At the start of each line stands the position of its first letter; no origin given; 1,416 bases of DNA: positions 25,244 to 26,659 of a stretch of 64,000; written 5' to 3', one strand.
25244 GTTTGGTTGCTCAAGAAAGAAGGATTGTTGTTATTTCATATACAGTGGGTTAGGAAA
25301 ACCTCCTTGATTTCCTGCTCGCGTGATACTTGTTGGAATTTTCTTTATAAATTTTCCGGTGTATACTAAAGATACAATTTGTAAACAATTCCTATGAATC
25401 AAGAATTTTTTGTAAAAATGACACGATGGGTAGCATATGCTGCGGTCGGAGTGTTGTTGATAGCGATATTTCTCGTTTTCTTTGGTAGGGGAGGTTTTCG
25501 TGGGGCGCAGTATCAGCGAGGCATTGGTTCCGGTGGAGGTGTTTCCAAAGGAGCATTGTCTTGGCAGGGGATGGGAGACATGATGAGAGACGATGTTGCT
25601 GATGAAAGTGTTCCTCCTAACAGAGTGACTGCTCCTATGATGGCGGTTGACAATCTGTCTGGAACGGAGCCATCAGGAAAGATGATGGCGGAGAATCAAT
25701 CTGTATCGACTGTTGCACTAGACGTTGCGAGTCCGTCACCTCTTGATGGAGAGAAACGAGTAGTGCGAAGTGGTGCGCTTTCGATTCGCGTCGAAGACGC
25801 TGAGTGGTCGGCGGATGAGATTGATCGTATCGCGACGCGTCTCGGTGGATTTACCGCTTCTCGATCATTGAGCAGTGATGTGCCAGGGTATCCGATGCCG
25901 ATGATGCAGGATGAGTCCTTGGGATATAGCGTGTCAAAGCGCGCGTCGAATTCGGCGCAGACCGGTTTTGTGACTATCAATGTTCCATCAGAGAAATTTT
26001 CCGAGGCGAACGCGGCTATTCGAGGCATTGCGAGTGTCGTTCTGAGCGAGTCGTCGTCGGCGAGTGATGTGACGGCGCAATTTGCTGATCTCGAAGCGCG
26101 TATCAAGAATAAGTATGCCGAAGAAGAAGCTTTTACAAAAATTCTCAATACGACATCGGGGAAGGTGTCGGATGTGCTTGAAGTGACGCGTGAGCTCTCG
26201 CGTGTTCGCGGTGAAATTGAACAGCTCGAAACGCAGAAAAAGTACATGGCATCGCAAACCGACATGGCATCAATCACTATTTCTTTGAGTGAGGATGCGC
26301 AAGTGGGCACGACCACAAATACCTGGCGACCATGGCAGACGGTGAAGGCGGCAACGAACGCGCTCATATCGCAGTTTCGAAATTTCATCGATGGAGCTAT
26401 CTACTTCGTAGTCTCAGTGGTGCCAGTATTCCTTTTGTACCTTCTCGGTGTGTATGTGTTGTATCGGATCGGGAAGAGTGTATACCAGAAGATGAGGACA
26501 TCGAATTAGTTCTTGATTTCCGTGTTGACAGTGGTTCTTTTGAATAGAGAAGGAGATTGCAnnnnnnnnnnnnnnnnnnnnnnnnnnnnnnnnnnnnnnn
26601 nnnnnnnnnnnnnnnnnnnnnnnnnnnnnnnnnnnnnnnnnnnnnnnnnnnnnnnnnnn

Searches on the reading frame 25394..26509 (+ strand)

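Call 23: search_protein_families(library=pfam, proteins=[window:25394-26509:+], max_evalue=0.001)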
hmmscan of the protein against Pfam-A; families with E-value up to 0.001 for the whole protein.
window:25394-26509:+ (371 aa): 1 family
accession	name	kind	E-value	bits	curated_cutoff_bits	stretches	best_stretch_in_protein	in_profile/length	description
PF14257.11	DUF4349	-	7.4e-45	153.4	27.7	1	122-358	2-213/213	Domain of unknown function (DUF4349)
